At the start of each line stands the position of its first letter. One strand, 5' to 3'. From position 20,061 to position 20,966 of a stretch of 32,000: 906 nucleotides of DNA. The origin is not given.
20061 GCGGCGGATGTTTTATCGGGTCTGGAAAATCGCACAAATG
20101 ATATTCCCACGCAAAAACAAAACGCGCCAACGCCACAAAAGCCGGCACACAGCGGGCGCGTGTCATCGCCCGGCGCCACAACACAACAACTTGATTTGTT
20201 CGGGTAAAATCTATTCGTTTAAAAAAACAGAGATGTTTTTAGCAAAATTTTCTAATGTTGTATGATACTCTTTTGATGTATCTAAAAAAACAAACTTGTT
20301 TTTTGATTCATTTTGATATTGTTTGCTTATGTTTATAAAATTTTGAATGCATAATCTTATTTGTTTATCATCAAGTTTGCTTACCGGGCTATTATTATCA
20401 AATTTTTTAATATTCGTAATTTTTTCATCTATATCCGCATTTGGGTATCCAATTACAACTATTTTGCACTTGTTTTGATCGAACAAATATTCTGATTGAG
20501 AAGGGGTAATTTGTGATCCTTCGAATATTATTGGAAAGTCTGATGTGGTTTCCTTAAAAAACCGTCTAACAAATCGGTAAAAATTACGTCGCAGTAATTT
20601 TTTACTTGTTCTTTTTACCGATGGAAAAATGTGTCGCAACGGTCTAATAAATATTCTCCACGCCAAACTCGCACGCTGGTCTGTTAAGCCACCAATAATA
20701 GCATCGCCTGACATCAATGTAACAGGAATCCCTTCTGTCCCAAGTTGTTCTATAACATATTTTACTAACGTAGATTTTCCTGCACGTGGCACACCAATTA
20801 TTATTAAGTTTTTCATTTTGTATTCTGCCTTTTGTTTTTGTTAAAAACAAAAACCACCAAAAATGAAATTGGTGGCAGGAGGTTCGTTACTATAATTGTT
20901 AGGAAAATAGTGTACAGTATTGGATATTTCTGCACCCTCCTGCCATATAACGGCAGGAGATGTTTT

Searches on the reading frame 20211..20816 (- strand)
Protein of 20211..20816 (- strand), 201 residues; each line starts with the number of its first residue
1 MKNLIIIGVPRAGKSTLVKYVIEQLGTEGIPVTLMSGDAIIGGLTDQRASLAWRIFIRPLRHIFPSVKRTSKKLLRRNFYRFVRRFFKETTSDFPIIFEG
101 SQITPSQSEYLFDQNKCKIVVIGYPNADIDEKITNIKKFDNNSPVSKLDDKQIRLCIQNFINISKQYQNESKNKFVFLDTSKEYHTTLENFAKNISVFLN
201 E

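Call 18: find_encoding_contigs(protein=window:20211-20816:-, flank=3000, max_places=10)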
Protein window:20211-20816:- (201 aa): 3 contigs read that carry it; 2 places shown.
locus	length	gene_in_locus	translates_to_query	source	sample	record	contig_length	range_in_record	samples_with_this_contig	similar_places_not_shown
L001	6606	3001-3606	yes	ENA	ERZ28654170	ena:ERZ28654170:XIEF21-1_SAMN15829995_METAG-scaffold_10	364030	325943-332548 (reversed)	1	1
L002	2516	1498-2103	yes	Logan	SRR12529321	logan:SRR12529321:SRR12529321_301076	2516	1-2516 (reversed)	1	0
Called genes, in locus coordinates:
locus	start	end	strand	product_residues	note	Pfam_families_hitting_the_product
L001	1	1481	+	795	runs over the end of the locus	PF04760:IF2_N, PF00009:GTP_EFTU, PF00071:Ras, PF01926:MMR_HSR1, PF02421:FeoB_N (weak), PF22042:EF-G_D2, PF11987:IF-2, PF03144:GTP_EFTU_D2 (weak), +2 more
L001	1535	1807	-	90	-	PF00312:Ribosomal_S15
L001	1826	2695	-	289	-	PF01509:TruB_N, PF16198:TruB_C_2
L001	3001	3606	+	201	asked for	-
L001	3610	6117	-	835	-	PF01624:MutS_I, PF05188:MutS_II, PF05192:MutS_III, PF05190:MutS_IV, PF00488:MutS_V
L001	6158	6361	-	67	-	PF02609:Exonuc_VII_S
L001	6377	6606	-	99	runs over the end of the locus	PF02575:YbaB_DNA_bd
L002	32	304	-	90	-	PF00312:Ribosomal_S15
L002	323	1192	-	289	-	PF01509:TruB_N, PF16198:TruB_C_2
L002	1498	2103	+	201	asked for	-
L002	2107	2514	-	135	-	?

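Call 20: search_protein_families(library=pfam, proteins=[window:20211-20816:-], max_evalue=0.1)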
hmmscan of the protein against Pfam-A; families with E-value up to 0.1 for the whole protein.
window:20211-20816:- (201 aa): 11 families
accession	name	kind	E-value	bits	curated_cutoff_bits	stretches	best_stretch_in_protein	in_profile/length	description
PF13173.12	AAA_14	-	0.00056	20.4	27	0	2-26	3-27/129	AAA domain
PF13401.12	AAA_22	-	0.0012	19.6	27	1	4-111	8-104/130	AAA domain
PF01583.26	APS_kinase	-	0.0048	17.4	21.1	1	5-46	6-47/152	Adenylylsulphate kinase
PF24883.2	NPHP3_N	-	0.016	15.8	24.8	1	4-33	25-54/164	Nephrocystin 3, N-terminal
PF03308.22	MeaB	-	0.02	14.3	23.1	1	6-36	38-68/273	Methylmalonyl Co-A mutase-associated GTPase MeaB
PF08433.16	KTI12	-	0.027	14.4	22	0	4-41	4-41/271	Chromatin associated protein KTI12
PF20417.3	Gemin6_C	-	0.03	14.4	33.4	1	123-171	6-56/80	Gemin6 C-terminal domain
PF13671.12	AAA_33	-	0.033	14.9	27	1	5-48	3-42/143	AAA domain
PF03266.21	NTPase_1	-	0.04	14.2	23.9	1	4-32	2-30/168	NTPase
PF00004.35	AAA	-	0.061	14.2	21.2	0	5-43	2-37/131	ATPase family associated with various cellular activities (AAA)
PF01926.29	MMR_HSR1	-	0.066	13.8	21.9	0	4-24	2-22/113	50S ribosome-binding GTPase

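Call 21: find_homologous_proteins(query=window:20211-20816:-, max_evalue=0.001)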
Query window:20211-20816:- (201 aa): 30 proteins with E <= 0.001 among 125 candidates.
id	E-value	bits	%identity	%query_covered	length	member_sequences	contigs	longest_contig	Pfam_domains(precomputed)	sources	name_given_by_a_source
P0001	5.4e-128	442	100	100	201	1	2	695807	-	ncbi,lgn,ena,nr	ncbi:MAG: hypothetical protein IJ866_03870 [Alphaproteobacteria bacterium]|nr:hypothetical protein [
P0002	3.2e-86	306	66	100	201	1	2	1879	-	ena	-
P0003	4.7e-85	302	66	100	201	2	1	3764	-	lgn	-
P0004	7.5e-85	302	65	100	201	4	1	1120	-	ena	-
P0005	1.5e-84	301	65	100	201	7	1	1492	-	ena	-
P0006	8.4e-82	292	66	100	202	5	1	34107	-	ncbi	-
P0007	5.8e-81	289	63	100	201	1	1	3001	-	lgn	-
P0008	1.1e-79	285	64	100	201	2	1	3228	-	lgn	-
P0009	3.0e-79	283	64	100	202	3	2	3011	-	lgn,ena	-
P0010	2.9e-74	267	58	100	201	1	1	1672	-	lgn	-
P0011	3.5e-73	263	58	100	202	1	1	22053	-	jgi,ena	-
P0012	2.1e-68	248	56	100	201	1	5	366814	-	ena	-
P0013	2.7e-63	231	51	100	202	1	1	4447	-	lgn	-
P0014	9.3e-60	220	50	100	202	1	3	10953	-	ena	-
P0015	2.3e-58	215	49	100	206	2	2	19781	-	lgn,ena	-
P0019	2.7e-46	176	42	97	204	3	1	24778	-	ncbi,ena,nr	ncbi:MAG: ATP-binding protein [Alphaproteobacteria bacterium]|nr:ATP-binding protein [Alphaproteobac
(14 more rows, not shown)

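Call 22: find_encoding_contigs(protein=P0006, flank=2000, max_places=3)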
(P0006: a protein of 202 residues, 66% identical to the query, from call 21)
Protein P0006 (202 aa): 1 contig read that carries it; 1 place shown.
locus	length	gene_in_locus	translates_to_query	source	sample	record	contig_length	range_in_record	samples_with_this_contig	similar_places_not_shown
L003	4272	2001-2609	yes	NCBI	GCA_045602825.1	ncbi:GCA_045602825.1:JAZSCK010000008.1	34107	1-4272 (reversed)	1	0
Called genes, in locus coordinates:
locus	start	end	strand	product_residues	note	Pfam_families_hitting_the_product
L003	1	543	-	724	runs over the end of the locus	PF01138:RNase_PH, PF03725:RNase_PH_C, PF03726:PNPase, PF01138:RNase_PH, PF00013:KH_1, PF00575:S1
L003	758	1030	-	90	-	PF00312:Ribosomal_S15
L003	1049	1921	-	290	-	PF01509:TruB_N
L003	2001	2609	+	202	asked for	-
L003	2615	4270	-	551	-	?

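Call 23: find_encoding_contigs(protein=P0012, flank=2000, max_places=3)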
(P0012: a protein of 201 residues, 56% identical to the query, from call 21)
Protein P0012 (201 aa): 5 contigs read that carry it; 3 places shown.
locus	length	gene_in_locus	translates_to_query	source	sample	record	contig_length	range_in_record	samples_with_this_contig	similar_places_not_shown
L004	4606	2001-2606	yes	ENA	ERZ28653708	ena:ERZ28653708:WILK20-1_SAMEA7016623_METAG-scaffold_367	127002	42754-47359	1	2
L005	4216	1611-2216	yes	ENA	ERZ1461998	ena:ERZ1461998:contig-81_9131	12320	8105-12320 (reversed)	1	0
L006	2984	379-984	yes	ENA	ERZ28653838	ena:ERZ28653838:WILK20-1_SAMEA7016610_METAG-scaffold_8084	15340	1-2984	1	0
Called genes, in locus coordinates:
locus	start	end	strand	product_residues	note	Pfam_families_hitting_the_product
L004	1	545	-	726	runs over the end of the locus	PF01138:RNase_PH, PF03725:RNase_PH_C, PF03726:PNPase, PF01138:RNase_PH, PF00013:KH_1, PF00575:S1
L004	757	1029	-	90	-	PF00312:Ribosomal_S15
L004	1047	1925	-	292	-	PF01509:TruB_N, PF16198:TruB_C_2 (faint), PF09157:TruB-C_2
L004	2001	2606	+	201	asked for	-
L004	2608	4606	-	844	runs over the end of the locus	PF01624:MutS_I, PF05188:MutS_II, PF05192:MutS_III, PF05190:MutS_IV, PF00488:MutS_V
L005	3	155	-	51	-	?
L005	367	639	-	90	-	PF00312:Ribosomal_S15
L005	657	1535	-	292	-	PF01509:TruB_N, PF16198:TruB_C_2 (faint), PF09157:TruB-C_2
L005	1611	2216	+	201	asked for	-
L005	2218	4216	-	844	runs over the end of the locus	PF01624:MutS_I, PF05188:MutS_II, PF05192:MutS_III, PF05190:MutS_IV, PF00488:MutS_V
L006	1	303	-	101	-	?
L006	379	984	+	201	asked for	-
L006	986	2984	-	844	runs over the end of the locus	PF01624:MutS_I, PF05188:MutS_II, PF05192:MutS_III, PF05190:MutS_IV, PF00488:MutS_V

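Call 24: find_encoding_contigs(protein=P0015, flank=2000, max_places=3)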
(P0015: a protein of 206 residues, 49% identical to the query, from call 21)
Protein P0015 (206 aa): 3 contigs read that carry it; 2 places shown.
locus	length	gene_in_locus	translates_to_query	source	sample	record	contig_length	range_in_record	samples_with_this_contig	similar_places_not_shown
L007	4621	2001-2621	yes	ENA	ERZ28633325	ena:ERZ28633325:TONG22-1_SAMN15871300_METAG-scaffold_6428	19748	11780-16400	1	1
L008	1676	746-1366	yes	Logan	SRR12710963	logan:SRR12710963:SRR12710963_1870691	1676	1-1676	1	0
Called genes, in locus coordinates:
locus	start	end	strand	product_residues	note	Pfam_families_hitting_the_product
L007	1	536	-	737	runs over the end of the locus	PF01138:RNase_PH, PF03725:RNase_PH_C, PF03726:PNPase, PF01138:RNase_PH, PF00013:KH_1, PF00575:S1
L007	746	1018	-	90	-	PF00312:Ribosomal_S15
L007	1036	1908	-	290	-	PF01509:TruB_N, PF16198:TruB_C_2 (weak)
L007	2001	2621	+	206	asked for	-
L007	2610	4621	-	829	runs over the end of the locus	PF01624:MutS_I, PF05188:MutS_II, PF05192:MutS_III, PF05190:MutS_IV, PF00488:MutS_V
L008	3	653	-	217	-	?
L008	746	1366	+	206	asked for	-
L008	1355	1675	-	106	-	?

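Call 25: find_encoding_contigs(protein=P0019, flank=2000, max_places=3)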
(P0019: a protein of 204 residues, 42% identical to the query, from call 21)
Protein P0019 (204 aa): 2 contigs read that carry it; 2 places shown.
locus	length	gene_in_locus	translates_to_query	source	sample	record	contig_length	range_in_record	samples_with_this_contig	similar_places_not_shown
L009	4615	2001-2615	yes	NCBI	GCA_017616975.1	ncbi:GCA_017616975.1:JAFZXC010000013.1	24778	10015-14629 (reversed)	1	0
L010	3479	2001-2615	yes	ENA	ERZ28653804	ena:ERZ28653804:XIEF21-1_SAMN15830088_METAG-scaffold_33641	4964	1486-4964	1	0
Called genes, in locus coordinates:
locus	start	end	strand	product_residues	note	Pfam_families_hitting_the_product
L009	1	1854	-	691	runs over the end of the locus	-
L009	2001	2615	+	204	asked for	-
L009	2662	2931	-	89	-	PF01016:Ribosomal_L27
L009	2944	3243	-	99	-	PF00829:Ribosomal_L21p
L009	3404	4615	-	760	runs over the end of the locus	-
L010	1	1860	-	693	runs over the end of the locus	-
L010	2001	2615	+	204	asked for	-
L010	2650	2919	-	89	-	PF01016:Ribosomal_L27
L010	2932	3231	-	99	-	PF00829:Ribosomal_L21p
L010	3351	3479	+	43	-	?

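Call 62: search_protein_families(library=ncbifam, proteins=[window:20211-20816:-], max_evalue=1)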
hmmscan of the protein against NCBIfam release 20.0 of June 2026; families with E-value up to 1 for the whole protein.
window:20211-20816:- (201 aa): 14 families
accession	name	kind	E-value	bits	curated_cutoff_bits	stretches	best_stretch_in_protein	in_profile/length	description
NF005250.0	PRK06761.1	equivalog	0.0068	15.4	270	1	1-35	2-37/282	hypothetical protein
TIGR00750.1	lao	equivalog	0.011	14.9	240.75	1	6-36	39-69/300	methylmalonyl Co-A mutase-associated GTPase MeaB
TIGR00455.1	apsK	equivalog_domain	0.014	15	138.7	1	6-46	23-63/184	adenylyl-sulfate kinase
NF002059.0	PRK00889.1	subfamily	0.02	14.6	244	1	6-45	10-49/177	adenylyl-sulfate kinase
NF006019.0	PRK08159.1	equivalog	0.026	13.7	452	1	2-62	157-221/272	enoyl-ACP reductase FabI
NF005994.0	PRK08118.1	equivalog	0.045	13.8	215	1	1-26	1-26/172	DNA topology modulation protein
NF006743.0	PRK09270.1-2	equivalog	0.049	12.7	227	1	5-30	32-57/217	nucleoside/nucleotide kinase family protein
TIGR02858.1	spore_III_AA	equivalog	0.058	12.7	281.3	1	2-52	114-161/272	stage III sporulation protein AA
TIGR03574.1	selen_PSTK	equivalog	0.069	12.6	290.5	1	4-44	2-42/249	L-seryl-tRNA(Sec) kinase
NF006746.0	PRK09270.1-5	subfamily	0.076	11.9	250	1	6-36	26-56/210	nucleoside/nucleotide kinase family protein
TIGR03596.1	GTPase_YlqF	equivalog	0.079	12.3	208.2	1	3-23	120-140/276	ribosome biogenesis GTPase YlqF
TIGR01351.1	adk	subfamily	0.099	12.3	168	1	3-30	1-28/212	adenylate kinase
NF003122.0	PRK04040.1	equivalog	0.13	11.8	155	1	1-26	2-27/189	adenylate kinase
TIGR00176.1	mobB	equivalog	0.15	12.1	76.2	1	5-34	3-32/155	molybdopterin-guanine dinucleotide biosynthesis protein B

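Call 63: search_protein_families(library=padloc, proteins=[window:20211-20816:-], max_evalue=1)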
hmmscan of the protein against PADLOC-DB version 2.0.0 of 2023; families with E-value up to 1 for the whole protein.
window:20211-20816:- (201 aa): 1 family
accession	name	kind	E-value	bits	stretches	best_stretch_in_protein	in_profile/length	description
PDLC04140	mad8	-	0.0009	16.8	1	2-37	28-58/314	mads_8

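Call 64: search_solved_structures(query=window:20211-20816:-, max_evalue=1)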
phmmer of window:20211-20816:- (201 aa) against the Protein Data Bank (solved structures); distinct sequences matched with E-value up to 1: 9.
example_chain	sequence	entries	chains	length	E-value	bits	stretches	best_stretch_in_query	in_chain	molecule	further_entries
3mwh_A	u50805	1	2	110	0.022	17.8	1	17-59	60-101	Arsenical resistance operon trans-acting repressor arsD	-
3kgk_A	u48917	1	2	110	0.022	17.8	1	17-59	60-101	Arsenical resistance operon trans-acting repressor arsD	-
1ye8_A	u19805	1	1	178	0.05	16.6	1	4-76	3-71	Hypothetical UPF0334 kinase-like protein AQ_1292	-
4loa_A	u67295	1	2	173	0.068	16.2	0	75-139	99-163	De-novo design amidase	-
6een_D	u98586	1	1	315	0.21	14.6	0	3-54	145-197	Designer Pentatricopeptide Protein dPPR10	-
6pjw_A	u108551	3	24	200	0.45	13.5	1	3-75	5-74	Adenylate kinase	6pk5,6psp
6eph_B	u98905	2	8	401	0.58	13.2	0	134-192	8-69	Zeta_1 toxin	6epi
3grk_A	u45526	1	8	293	0.63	13.1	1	1-62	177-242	Enoyl-(acyl-carrier-protein) reductase (NADH)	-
1ki9_A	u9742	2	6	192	0.64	13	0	3-83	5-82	adenylate kinase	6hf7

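Call 82: predict_structure(alignment_id=A2)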
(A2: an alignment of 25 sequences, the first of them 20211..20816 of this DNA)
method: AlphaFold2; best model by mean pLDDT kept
length: 201 residues; sequences in the alignment: 25
mean_pLDDT: 91.4   pTM: 0.85
mean pLDDT of the five models: 91.4, 90.9, 90.9, 90.3, 89.5
residues with pLDDT >= 90: 141; 70-90: 60; 50-70: 0; < 50: 0
segments of 3 or more residues with pLDDT < 50: none
pLDDT, mean of each block of 10 residues (from residue 1): 95 95 96 92 82 81 87 91 91 88 91 94 96 87 83 94 97 96 95 96 89
secondary structure, 60 per line:
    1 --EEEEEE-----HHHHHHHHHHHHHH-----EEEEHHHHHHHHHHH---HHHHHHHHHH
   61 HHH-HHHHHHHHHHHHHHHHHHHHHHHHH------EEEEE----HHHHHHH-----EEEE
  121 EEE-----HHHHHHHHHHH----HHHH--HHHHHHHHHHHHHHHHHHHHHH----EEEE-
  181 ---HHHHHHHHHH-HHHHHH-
elements in order: E3-8 H14-27 E33-36 H37-47 H51-63 H65-89 E96-100 H105-111 E117-123 H129-139 H144-147 H150-171 E176-179 H184-193 H195-200
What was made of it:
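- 20211..20816 (-): P-loop kinase-fold ORF (201 aa). It must be expressed by read-through of the leader terminator. The AlphaFold model has pLDDT 91 (call 82).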

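Call 84: fold_search(model_id=the predicted structure, library=pdb)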
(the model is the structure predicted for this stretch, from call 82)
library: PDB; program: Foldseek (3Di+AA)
matches with E <= 10: 1235; with E <= 0.001: 139
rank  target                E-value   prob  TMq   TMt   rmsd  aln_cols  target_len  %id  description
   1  3adc_B                2.5e-06  1.00  0.52  0.46   5.9       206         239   19  Crystal structure of O-phosphoseryl-tRNA kinase complexed with selenocysteine tRNA and AMPPNP (crystal type 2) (released 2010-07-28)
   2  3a4n_A                6.4e-06  1.00  0.53  0.47   5.8       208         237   19  Crystal structure of archaeal O-phosphoseryl-tRNA(Sec) kinase (released 2009-10-20)
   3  3qpu                  8.2e-06  1.00  0.50  0.27   8.3       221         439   12  PFKFB3 in complex with PPi (released 2012-02-08)
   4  6pk5_F                9.3e-06  1.00  0.55  0.57   6.1       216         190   16  Adenylate kinase from Methanococcus igneus - apo form (released 2020-07-01)
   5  3t61_B                1.1e-05  1.00  0.53  0.60   5.6       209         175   11  Crystal Structure of a gluconokinase from Sinorhizobium meliloti 1021 (released 2011-08-17)
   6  3adb_B                1.1e-05  1.00  0.49  0.42   6.0       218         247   18  Crystal structure of O-phosphoseryl-tRNA kinase complexed with selenocysteine tRNA and AMPPNP (crystal type 1) (released 2010-07-28)
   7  6pjw_A                1.2e-05  1.00  0.59  0.62   5.7       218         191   16  Adenylate kinase from Methanococcus igneus - AMP bound form (released 2020-01-22)
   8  6pk5_E                1.2e-05  1.00  0.56  0.59   6.0       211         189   17  Adenylate kinase from Methanococcus igneus - apo form (released 2020-07-01)
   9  3adb_A                1.3e-05  1.00  0.54  0.46   5.8       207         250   20  Crystal structure of O-phosphoseryl-tRNA kinase complexed with selenocysteine tRNA and AMPPNP (crystal type 1) (released 2010-07-28)
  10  1kht_A                1.3e-05  1.00  0.56  0.59   5.7       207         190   14  Adenylate kinase from Methanococcus voltae (released 2003-06-03)
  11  3add_A                1.5e-05  1.00  0.52  0.44   5.9       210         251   19  Crystal structure of O-phosphoseryl-tRNA kinase complexed with selenocysteine tRNA and AMPPNP (crystal type 3) (released 2010-07-28)
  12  6ln3                  1.6e-05  1.00  0.55  0.55   6.1       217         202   15  Crystal structure of adenylate kinase from an extremophilic archaeon Aeropyrum pernix with ATP and AMP (released 2020-04-22)
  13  6pk5_B                1.8e-05  1.00  0.57  0.60   5.2       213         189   16  Adenylate kinase from Methanococcus igneus - apo form (released 2020-07-01)
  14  3a4l_B                1.8e-05  1.00  0.53  0.47   5.8       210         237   19  Crystal structure of archaeal O-phosphoseryl-tRNA(Sec) kinase (released 2009-10-20)
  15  4i1u_B                2.0e-05  1.00  0.58  0.58   5.4       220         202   12  Apo crystal structure of a dephospho-CoA kinase from Burkholderia vietnamiensis (released 2013-01-09)
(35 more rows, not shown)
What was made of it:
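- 20211..20816 (-): The best PDB fold matches are PSTK, adenylate, gluconate and dephospho-CoA kinases, with TM 0.5-0.6 (call 84).
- On Type III toxin-antitoxin: The ORF has a kinase fold (call 84).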

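Call 86: find_related_loci(query=A2, collection=viral_contigs, flank=1500)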
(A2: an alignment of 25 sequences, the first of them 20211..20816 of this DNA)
Query A2 (201 aa) in viral_contigs; peptide patterns used: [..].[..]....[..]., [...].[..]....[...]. (x = any residue, [..] = any of these).
43 stretches matched a pattern, but none encodes a relative of the query by tblastn (E <= 1e-3).
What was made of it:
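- Tried and rejected: P-loop relatives are absent from viral contigs (call 86).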
